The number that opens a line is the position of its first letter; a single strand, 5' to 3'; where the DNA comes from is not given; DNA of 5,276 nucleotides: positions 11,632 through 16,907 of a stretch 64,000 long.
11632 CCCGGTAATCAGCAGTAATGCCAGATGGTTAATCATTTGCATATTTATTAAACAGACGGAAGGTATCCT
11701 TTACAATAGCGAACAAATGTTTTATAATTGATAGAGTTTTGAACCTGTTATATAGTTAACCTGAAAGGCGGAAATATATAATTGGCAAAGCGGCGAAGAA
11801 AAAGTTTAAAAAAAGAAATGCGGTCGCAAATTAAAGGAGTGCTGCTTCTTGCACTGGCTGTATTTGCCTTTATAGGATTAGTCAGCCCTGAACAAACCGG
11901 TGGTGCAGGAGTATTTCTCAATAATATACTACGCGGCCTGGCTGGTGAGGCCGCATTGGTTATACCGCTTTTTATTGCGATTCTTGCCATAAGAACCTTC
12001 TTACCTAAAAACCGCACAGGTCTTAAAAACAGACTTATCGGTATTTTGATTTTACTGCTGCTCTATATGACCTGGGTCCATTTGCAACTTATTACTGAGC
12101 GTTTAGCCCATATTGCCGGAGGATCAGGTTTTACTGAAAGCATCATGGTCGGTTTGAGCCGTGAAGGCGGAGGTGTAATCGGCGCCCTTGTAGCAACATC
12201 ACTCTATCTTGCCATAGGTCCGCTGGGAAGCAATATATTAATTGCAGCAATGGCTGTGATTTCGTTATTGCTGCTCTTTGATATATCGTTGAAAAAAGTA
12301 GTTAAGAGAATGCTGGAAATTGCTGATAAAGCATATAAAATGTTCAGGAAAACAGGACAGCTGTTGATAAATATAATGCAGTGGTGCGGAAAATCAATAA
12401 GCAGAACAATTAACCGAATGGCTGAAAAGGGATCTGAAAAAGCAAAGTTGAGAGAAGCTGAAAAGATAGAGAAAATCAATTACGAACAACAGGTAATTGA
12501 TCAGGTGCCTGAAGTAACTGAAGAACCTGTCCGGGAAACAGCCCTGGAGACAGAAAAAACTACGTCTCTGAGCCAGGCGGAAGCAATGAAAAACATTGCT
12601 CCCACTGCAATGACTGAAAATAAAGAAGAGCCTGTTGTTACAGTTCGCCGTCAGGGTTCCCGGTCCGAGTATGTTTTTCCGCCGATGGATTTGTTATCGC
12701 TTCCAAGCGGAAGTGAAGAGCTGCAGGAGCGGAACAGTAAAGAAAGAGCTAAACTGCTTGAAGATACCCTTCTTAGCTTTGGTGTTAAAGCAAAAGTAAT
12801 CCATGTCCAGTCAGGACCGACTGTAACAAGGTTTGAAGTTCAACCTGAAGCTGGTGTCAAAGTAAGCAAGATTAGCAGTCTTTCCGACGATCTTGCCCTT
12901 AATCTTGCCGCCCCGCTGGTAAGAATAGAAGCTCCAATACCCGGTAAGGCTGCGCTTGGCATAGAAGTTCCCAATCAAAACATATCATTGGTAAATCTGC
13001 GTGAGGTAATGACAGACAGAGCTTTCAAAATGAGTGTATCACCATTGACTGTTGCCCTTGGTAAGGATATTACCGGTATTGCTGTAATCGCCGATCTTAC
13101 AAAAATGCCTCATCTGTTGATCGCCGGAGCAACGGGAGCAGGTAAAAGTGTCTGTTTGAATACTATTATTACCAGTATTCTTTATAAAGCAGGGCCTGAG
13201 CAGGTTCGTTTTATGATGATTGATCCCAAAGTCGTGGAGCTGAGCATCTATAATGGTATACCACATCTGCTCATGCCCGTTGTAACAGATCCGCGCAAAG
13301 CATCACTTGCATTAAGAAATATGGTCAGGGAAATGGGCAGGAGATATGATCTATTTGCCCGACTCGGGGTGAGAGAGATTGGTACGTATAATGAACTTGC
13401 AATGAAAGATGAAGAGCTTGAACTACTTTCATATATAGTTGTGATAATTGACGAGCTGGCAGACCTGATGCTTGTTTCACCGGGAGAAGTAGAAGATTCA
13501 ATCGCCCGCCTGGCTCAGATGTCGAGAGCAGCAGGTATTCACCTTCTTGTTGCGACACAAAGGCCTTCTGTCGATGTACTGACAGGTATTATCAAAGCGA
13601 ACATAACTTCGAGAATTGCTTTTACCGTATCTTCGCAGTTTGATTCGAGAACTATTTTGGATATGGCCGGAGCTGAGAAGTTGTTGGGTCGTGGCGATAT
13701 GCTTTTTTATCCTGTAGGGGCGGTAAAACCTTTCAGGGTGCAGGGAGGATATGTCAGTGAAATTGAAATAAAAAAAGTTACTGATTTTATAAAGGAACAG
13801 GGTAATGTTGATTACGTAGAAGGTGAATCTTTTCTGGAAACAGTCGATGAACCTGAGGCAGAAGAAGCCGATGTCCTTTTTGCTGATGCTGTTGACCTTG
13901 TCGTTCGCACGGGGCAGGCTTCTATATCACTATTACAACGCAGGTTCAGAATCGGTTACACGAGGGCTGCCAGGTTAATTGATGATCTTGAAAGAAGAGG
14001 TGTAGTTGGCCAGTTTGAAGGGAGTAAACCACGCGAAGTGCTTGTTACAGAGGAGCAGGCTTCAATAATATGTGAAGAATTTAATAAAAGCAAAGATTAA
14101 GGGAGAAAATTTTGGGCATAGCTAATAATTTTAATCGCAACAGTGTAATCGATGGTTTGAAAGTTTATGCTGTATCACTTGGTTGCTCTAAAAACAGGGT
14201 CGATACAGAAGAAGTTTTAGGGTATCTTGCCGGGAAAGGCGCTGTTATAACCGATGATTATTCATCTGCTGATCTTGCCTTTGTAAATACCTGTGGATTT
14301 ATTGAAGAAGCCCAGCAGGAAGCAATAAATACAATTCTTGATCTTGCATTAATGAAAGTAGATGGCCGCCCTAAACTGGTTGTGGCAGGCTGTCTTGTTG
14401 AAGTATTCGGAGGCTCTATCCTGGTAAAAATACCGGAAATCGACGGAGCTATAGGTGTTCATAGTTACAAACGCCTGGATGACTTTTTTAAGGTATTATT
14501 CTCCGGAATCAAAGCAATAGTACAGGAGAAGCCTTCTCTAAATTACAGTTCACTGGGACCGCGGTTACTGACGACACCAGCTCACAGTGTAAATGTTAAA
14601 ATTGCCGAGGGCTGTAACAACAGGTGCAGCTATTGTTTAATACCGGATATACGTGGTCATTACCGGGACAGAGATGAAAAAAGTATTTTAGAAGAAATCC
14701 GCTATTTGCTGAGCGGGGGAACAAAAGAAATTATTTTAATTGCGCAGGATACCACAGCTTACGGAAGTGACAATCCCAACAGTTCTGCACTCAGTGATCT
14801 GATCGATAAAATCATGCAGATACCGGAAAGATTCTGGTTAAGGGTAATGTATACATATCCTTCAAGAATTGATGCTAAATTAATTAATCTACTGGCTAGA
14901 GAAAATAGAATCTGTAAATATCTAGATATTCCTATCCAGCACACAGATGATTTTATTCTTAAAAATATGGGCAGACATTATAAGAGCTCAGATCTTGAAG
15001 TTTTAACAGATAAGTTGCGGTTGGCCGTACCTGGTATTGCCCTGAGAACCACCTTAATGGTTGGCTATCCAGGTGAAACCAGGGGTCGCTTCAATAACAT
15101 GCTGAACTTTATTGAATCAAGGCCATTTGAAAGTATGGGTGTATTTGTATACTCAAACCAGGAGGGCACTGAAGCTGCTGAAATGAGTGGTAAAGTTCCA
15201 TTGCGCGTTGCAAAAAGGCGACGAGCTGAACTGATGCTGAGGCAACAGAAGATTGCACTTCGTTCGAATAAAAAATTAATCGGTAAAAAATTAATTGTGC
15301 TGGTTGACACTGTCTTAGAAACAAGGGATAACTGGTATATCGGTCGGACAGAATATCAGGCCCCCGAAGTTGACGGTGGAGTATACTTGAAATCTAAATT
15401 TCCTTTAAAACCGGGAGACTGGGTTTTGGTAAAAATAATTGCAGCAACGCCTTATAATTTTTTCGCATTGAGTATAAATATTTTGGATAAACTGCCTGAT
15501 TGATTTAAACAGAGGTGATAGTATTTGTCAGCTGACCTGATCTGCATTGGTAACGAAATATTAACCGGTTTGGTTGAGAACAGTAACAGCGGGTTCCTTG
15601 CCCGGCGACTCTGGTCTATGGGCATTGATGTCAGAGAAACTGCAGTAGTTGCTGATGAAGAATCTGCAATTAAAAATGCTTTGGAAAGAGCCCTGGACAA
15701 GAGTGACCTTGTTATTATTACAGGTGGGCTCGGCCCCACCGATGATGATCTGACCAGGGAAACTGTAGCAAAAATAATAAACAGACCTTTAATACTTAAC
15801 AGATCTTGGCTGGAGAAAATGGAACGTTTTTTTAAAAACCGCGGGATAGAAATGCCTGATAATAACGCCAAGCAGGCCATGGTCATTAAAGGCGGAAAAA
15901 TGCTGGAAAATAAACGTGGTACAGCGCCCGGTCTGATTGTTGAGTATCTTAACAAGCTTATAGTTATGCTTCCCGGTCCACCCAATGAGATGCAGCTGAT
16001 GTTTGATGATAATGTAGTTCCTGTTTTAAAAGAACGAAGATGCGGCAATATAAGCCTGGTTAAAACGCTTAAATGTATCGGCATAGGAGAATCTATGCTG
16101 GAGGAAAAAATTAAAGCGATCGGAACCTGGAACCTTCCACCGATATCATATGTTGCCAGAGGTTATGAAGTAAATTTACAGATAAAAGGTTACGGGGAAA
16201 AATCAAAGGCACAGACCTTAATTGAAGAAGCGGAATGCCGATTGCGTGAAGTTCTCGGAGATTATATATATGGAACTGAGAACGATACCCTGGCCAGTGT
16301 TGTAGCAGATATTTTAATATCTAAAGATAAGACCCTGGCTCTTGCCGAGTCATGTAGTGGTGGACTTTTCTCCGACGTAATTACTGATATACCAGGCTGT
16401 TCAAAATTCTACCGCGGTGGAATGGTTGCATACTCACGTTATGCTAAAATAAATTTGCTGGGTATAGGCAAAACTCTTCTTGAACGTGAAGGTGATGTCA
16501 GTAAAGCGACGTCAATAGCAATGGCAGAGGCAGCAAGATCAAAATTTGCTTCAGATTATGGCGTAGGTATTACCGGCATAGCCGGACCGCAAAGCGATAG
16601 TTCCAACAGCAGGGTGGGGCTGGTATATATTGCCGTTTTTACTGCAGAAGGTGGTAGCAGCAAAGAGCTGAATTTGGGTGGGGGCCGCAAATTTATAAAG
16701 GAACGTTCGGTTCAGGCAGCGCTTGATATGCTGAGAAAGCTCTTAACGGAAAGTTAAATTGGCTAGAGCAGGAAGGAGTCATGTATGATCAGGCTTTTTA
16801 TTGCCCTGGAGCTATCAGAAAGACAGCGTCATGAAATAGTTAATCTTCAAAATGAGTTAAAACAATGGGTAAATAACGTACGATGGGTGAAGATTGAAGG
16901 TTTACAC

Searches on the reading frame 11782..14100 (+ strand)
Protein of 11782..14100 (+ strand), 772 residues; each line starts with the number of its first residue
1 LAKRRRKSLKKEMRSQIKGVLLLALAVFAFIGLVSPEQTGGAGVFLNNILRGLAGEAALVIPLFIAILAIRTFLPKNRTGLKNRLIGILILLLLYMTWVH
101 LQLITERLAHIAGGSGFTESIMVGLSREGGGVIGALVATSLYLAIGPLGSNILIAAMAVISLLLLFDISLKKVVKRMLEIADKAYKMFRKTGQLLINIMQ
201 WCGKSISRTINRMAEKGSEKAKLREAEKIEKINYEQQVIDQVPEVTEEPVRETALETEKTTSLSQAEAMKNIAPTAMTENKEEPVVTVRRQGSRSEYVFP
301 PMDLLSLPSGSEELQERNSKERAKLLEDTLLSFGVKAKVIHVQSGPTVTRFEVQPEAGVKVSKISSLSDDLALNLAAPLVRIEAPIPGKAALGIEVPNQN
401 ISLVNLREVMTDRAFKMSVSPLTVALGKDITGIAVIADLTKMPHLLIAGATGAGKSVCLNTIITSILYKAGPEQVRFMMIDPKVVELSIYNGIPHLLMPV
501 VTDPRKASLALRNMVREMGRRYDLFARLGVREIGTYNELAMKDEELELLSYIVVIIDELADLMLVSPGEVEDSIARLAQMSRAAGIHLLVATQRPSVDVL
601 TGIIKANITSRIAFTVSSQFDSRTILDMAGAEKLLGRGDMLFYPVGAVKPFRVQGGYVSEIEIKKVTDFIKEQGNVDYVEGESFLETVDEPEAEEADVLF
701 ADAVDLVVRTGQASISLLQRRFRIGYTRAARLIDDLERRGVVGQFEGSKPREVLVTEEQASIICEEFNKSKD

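Call 47: search_protein_families(library=ncbifam, proteins=[window:11782-14100:+], max_evalue=1e-20)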
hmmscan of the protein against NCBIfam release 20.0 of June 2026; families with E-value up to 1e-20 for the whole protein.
window:11782-14100:+ (772 aa): 4 families
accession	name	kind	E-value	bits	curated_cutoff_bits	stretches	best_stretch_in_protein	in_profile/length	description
NF007615.0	PRK10263.1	equivalog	1.4e-140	470.2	1566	2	297-538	864-1106/1355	DNA translocase FtsK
TIGR03928.1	T7_EssCb_Firm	equivalog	9.3e-31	106.3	778.4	1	443-634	470-661/1296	type VII secretion protein EssC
TIGR03924.1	T7SS_EccC_a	equivalog_domain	1.6e-27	96.6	509.15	1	330-659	336-670/673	type VII secretion protein EccCa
TIGR03925.1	T7SS_EccC_b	equivalog_domain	2.2e-24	85.7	346.55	0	436-623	69-256/564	type VII secretion protein EccCb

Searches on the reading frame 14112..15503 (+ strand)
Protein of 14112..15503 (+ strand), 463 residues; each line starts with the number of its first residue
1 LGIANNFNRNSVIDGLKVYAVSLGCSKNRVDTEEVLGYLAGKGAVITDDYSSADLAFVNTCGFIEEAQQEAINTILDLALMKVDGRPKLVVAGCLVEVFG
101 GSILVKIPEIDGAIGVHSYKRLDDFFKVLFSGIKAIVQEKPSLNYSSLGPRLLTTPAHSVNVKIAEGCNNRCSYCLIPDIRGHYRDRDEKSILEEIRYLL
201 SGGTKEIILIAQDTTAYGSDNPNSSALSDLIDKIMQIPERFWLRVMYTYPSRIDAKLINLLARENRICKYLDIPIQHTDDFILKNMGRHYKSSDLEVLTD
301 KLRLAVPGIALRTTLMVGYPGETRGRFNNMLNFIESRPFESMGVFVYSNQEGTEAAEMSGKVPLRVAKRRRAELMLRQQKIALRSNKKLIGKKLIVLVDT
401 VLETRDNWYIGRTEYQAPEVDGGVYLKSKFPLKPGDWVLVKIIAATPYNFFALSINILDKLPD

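Call 47: search_protein_families(library=ncbifam, proteins=[window:14112-15503:+], max_evalue=1e-20)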
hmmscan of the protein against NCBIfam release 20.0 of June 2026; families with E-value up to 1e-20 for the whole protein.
window:14112-15503:+ (463 aa): 6 families
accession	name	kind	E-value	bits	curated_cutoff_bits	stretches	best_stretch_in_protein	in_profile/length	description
TIGR01125.1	TIGR01125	equivalog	3.1e-125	418.6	356.95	1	17-451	1-431/432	30S ribosomal protein S12 methylthiotransferase RimO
TIGR00089.1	TIGR00089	subfamily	8.6e-112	374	251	1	17-449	1-426/429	MiaB/RimO family radical SAM methylthiotransferase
TIGR01579.1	MiaB-like-C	equivalog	6.2e-72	243.1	357.05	1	22-403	3-384/416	tRNA (N(6)-L-threonylcarbamoyladenosine(37)-C(2))-methylthiotransferase MtaB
TIGR01574.1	miaB-methiolase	equivalog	7.2e-72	242.8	355.3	1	18-415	2-403/437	tRNA (N6-isopentenyl adenosine(37)-C2)-methylthiotransferase MiaB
TIGR01578.1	MiaB-like-B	hypoth_equivalog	4.1e-66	223.5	314.7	1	17-452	1-418/421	tRNA (N(6)-L-threonylcarbamoyladenosine(37)-C(2))-methylthiotransferase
NF010916.0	PRK14336.1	equivalog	1.8e-62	211.5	606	1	18-458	4-416/418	tRNA (N6-isopentenyl adenosine(37)-C2)-methylthiotransferase MiaB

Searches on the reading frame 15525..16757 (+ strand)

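Call 47: search_protein_families(library=ncbifam, proteins=[window:15525-16757:+], max_evalue=1e-20)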
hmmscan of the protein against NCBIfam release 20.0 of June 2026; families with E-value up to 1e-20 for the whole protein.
window:15525-16757:+ (410 aa): 8 families
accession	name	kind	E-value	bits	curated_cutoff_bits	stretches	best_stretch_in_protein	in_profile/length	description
NF001813.0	PRK00549.1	equivalog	1e-130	436.5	379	1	1-409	1-413/414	competence/damage-inducible protein A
TIGR00200.1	cinA_nterm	subfamily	7.6e-104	347.7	243.15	1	1-410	2-414/414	CinA family nicotinamide mononucleotide deamidase-related protein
NF002291.0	PRK01215.1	equivalog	6.2e-51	173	293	1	2-244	5-253/264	nicotinamide mononucleotide deamidase-related protein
NF002978.0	PRK03673.1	equivalog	1.7e-41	142.4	496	1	3-283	4-282/398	nicotinamide mononucleotide deamidase-related protein YfaY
TIGR00199.1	PncC_domain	subfamily_domain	6e-38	130.3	68.9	1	261-405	2-147/149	nicotinamide-nucleotide amidohydrolase family protein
NF002977.0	PRK03670.1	equivalog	7.3e-35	120.6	305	1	1-172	1-180/252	competence damage-inducible protein A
NF002975.0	PRK03661.1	equivalog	1.9e-28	99.2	212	1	256-404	9-158/164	nicotinamide-nucleotide amidase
TIGR00177.1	molyb_syn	domain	1.1e-27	96.8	85.35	1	2-162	3-144/148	molybdenum cofactor synthesis domain-containing protein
